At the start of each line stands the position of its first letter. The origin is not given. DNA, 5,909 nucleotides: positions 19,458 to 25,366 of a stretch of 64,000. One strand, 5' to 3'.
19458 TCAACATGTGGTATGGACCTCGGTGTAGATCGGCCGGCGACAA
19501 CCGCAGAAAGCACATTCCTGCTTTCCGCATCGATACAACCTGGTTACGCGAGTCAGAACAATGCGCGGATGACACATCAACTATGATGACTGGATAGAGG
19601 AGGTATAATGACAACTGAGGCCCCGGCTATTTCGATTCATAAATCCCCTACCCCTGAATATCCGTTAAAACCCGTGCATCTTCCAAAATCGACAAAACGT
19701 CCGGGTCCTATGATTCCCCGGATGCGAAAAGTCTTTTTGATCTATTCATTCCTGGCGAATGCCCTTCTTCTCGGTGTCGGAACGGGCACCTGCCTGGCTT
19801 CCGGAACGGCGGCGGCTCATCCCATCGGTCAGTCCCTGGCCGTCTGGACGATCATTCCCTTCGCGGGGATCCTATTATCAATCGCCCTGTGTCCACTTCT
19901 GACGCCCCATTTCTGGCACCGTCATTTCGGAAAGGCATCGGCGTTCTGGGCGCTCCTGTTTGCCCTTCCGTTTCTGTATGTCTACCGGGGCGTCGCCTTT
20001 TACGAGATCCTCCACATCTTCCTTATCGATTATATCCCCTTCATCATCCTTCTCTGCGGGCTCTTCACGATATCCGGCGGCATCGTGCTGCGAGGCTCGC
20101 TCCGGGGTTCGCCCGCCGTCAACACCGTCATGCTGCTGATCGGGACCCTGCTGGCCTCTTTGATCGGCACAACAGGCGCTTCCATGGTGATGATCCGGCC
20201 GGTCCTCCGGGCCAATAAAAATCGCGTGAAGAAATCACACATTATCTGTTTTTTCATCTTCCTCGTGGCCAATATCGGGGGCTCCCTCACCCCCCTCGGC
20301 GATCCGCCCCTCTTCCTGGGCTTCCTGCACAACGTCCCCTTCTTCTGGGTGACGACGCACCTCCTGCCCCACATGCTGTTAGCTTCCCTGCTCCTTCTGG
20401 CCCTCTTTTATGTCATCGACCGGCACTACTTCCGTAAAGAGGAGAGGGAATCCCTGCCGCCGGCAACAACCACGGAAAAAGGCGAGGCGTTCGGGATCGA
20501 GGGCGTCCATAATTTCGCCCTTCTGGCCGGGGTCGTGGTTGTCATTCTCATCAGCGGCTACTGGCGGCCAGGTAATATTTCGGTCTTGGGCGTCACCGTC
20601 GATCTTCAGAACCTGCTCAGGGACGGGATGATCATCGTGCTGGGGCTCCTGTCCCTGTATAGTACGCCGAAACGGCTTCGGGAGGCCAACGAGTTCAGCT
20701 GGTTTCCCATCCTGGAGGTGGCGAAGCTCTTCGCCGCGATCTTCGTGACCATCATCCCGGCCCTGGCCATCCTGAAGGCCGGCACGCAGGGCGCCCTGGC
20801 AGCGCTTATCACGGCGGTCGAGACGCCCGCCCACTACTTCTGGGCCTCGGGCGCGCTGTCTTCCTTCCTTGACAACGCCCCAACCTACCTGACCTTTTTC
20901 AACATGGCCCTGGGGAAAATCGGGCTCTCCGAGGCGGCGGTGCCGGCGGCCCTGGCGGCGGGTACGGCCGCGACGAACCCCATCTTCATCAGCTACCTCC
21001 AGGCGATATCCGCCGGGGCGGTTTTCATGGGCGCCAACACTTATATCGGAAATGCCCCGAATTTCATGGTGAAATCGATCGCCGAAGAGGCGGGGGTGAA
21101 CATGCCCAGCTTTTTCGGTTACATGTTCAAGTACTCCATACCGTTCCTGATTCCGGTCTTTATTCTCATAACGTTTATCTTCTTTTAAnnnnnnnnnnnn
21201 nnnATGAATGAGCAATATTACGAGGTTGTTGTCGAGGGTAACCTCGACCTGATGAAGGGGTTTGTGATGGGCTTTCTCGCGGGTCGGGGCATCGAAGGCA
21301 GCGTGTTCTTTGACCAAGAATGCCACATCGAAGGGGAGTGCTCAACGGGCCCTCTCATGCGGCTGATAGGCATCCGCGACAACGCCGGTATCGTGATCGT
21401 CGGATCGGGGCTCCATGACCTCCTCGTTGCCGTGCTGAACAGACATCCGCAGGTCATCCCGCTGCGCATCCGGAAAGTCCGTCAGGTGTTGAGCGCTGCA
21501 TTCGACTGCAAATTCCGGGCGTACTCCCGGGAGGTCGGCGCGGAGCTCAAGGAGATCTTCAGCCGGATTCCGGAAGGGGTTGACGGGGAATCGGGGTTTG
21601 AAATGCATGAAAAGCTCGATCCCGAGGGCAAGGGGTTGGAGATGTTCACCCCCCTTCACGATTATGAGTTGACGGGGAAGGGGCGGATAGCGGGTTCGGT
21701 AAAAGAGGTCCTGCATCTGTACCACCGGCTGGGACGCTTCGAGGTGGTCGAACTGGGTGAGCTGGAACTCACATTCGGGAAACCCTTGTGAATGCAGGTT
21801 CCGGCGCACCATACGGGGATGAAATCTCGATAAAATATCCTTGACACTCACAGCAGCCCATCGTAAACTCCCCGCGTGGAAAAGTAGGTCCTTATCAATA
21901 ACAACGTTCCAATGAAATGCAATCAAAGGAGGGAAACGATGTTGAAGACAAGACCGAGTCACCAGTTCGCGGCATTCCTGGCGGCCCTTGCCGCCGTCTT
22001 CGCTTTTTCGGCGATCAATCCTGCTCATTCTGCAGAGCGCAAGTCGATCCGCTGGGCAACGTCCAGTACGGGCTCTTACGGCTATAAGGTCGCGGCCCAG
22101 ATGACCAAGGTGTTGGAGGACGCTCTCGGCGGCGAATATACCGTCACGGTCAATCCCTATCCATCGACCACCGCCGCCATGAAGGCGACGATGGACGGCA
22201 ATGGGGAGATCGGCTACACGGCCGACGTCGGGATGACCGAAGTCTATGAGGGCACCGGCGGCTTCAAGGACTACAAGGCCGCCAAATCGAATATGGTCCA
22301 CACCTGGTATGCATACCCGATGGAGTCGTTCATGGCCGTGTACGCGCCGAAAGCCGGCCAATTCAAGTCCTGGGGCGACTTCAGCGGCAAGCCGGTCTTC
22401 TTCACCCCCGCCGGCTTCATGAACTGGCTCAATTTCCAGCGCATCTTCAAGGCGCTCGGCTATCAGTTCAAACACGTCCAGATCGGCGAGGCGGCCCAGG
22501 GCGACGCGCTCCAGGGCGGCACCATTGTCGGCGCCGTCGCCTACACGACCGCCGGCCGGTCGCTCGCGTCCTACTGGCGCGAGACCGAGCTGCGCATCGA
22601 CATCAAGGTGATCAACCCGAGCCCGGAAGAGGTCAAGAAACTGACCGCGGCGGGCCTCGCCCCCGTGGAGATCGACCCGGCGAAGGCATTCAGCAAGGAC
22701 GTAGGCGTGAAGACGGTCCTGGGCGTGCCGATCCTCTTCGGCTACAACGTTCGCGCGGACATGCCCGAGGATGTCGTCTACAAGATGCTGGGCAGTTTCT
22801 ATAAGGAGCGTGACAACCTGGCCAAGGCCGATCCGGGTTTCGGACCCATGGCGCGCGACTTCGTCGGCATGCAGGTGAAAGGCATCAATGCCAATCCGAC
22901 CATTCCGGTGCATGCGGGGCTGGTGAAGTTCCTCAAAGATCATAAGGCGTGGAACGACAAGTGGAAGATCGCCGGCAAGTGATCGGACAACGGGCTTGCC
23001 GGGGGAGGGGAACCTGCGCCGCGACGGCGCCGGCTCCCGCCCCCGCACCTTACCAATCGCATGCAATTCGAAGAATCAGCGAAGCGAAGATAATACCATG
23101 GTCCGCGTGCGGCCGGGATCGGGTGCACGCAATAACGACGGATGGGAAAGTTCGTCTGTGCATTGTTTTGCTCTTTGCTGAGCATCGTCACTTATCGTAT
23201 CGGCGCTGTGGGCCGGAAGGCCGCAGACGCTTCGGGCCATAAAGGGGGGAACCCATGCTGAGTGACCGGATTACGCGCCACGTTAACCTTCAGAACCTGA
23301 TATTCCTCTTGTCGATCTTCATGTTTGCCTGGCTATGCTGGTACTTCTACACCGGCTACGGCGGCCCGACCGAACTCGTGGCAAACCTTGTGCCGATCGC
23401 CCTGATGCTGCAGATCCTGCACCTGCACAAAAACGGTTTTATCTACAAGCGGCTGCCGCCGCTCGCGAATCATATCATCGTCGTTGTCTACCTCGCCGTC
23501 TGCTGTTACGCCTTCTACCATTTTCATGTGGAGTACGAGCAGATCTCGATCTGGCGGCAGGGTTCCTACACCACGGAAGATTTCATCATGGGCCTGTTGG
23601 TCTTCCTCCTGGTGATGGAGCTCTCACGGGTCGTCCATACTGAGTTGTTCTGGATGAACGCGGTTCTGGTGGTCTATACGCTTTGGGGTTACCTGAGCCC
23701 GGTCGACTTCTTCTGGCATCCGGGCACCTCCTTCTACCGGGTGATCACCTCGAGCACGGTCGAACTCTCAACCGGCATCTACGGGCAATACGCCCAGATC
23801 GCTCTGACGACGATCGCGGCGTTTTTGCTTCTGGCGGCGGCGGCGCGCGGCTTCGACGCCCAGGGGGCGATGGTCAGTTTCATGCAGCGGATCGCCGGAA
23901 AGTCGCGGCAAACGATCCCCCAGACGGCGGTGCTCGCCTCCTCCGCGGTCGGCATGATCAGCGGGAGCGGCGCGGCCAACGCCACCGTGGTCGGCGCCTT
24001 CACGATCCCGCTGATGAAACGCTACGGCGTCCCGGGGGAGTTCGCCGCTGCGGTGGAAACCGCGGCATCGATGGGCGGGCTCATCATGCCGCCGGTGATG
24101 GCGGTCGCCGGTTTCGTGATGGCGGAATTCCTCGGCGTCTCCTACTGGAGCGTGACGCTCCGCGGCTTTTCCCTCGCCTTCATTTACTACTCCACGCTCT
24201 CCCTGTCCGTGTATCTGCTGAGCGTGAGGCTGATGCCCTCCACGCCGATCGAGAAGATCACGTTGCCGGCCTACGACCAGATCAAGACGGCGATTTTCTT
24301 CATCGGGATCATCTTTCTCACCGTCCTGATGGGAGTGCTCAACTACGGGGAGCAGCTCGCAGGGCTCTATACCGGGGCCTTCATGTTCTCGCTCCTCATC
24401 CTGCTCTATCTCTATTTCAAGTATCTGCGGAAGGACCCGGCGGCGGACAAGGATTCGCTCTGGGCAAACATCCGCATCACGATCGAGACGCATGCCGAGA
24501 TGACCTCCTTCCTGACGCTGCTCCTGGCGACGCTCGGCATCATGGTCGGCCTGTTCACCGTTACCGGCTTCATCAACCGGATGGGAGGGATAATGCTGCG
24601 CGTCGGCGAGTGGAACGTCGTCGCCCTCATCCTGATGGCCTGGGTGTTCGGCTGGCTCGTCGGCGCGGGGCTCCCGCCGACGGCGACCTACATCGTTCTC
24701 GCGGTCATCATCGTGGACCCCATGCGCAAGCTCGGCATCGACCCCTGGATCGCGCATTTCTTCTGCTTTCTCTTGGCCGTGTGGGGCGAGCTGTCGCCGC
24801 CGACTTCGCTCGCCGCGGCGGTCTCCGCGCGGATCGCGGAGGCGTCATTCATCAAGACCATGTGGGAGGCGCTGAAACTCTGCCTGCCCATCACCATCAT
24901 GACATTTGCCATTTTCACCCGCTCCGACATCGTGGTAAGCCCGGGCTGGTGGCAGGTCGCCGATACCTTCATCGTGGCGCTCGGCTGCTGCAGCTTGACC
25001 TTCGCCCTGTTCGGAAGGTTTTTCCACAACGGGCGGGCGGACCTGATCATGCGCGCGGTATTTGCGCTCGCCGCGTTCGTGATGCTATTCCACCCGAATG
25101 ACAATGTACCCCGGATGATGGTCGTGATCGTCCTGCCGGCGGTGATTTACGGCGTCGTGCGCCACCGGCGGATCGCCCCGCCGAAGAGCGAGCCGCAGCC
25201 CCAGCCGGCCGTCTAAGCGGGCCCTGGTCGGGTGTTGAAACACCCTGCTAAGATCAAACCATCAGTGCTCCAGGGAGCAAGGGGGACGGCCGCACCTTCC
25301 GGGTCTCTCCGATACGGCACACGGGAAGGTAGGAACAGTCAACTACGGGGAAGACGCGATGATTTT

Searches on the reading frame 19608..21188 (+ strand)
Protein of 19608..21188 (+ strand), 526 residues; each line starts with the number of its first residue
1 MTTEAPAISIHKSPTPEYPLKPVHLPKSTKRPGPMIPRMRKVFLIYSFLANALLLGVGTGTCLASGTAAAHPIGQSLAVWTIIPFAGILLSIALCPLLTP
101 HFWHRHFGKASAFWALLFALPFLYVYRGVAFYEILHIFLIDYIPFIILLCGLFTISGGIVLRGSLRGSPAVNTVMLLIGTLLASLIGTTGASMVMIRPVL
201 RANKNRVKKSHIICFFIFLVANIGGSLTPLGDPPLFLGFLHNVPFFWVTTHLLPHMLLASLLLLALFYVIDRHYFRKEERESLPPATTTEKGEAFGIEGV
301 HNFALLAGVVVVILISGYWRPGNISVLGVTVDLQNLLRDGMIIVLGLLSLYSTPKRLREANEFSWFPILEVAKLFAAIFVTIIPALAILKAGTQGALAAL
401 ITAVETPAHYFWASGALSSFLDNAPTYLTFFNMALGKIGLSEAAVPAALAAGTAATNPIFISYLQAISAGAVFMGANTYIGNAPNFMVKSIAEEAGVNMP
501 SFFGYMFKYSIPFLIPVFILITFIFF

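Call 7: search_protein_families(library=pfam, proteins=[window:19608-21188:+], max_evalue=0.001)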
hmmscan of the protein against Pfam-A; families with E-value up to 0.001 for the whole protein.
window:19608-21188:+ (526 aa): 2 families
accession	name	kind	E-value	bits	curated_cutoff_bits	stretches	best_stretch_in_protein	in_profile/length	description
PF16980.11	CitMHS_2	-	1.3e-183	611.2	25.7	1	75-526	2-448/448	Putative citrate transport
PF03600.22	CitMHS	-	3.2e-10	40.1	31.9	1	166-450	73-332/336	Citrate transporter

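Call 8: search_protein_families(library=ncbifam, proteins=[window:19608-21188:+], max_evalue=0.001)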
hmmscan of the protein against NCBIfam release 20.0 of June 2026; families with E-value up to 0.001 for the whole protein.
window:19608-21188:+ (526 aa): 0 families

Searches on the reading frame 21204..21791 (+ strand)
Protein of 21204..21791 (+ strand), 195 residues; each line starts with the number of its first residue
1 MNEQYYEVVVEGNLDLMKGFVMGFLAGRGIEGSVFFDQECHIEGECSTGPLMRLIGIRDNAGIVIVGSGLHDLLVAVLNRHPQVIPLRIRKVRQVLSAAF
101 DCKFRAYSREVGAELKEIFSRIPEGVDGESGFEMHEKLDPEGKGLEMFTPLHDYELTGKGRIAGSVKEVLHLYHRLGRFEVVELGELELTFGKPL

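Call 7: search_protein_families(library=pfam, proteins=[window:21204-21791:+], max_evalue=0.001)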
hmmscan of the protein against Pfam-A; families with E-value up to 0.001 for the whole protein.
window:21204-21791:+ (195 aa): 0 families

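Call 8: search_protein_families(library=ncbifam, proteins=[window:21204-21791:+], max_evalue=0.001)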
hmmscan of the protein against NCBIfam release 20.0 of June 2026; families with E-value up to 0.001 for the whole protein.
window:21204-21791:+ (195 aa): 0 families

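Call 47: search_protein_families(library=pfam, proteins=[window:21204-21791:+], max_evalue=0.001)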
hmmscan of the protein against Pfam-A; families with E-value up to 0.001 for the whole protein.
window:21204-21791:+ (195 aa): 0 families

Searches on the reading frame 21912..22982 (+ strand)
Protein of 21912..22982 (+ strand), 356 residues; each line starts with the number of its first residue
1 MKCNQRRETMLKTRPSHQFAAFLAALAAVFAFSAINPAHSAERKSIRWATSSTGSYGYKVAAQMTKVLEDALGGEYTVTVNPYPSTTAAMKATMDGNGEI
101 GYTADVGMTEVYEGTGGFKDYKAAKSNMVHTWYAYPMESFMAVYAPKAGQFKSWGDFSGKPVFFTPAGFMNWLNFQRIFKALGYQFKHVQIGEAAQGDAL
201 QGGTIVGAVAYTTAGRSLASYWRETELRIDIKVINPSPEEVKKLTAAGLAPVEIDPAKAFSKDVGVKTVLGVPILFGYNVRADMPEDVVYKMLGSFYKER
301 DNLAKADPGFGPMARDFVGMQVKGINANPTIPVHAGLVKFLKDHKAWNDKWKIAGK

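Call 7: search_protein_families(library=pfam, proteins=[window:21912-22982:+], max_evalue=0.001)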
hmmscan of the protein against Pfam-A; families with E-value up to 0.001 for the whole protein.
window:21912-22982:+ (356 aa): 1 family
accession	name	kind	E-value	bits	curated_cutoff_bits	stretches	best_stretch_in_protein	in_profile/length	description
PF16868.10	NMT1_3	-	8.6e-17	62.1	27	1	49-342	2-286/289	NMT1-like family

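Call 8: search_protein_families(library=ncbifam, proteins=[window:21912-22982:+], max_evalue=0.001)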
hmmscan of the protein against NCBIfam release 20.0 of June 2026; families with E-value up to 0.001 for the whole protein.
window:21912-22982:+ (356 aa): 1 family
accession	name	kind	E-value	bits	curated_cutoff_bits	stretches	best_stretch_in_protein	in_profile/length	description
TIGR02122.1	TRAP_TAXI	subfamily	8.8e-26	90.5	84.35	1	20-344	7-319/320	TAXI family TRAP transporter solute-binding subunit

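Call 54: search_solved_structures(query=window:21912-22982:+, max_evalue=0.01)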
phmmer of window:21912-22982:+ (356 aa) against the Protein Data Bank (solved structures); distinct sequences matched with E-value up to 0.01: 1.
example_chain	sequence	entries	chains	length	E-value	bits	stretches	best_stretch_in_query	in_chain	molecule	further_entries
9ibp_A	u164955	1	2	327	1.5e-06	30.7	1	26-342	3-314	Immunogenic protein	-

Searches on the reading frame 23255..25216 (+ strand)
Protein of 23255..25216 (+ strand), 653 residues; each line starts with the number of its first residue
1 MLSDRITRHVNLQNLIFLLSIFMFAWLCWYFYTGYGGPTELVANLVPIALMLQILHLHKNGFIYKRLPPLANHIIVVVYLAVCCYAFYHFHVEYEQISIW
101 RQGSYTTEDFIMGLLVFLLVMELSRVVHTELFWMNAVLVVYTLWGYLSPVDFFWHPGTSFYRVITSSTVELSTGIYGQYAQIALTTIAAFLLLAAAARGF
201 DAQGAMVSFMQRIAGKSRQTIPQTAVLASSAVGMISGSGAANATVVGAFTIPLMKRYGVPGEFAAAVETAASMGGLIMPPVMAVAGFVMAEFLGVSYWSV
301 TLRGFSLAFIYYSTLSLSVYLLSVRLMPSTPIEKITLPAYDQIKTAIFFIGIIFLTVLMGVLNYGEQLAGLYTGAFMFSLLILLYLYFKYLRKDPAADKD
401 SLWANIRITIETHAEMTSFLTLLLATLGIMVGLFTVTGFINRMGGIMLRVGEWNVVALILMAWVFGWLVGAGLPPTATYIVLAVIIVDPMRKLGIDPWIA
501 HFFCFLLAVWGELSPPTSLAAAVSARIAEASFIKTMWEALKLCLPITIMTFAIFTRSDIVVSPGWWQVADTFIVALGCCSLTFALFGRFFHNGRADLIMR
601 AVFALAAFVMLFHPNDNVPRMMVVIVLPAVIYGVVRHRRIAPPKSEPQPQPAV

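Call 7: search_protein_families(library=pfam, proteins=[window:23255-25216:+], max_evalue=0.001)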
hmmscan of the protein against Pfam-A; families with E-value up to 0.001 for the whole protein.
window:23255-25216:+ (653 aa): 1 family
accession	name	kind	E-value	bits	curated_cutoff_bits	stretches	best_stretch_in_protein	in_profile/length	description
PF06808.19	DctM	-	3.1e-58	198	23.8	1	116-549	2-403/413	Tripartite ATP-independent periplasmic transporter, DctM component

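Call 8: search_protein_families(library=ncbifam, proteins=[window:23255-25216:+], max_evalue=0.001)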
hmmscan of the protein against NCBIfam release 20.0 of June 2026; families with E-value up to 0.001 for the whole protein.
window:23255-25216:+ (653 aa): 2 families
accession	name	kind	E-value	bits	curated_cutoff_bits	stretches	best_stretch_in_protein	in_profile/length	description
TIGR02123.1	TRAP_fused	subfamily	1.2e-107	361.2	320.65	1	15-638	4-613/615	TRAP transporter fused permease subunit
TIGR00786.1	dctM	subfamily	1.3e-11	43.9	268.45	1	171-552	27-389/405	TRAP transporter large permease subunit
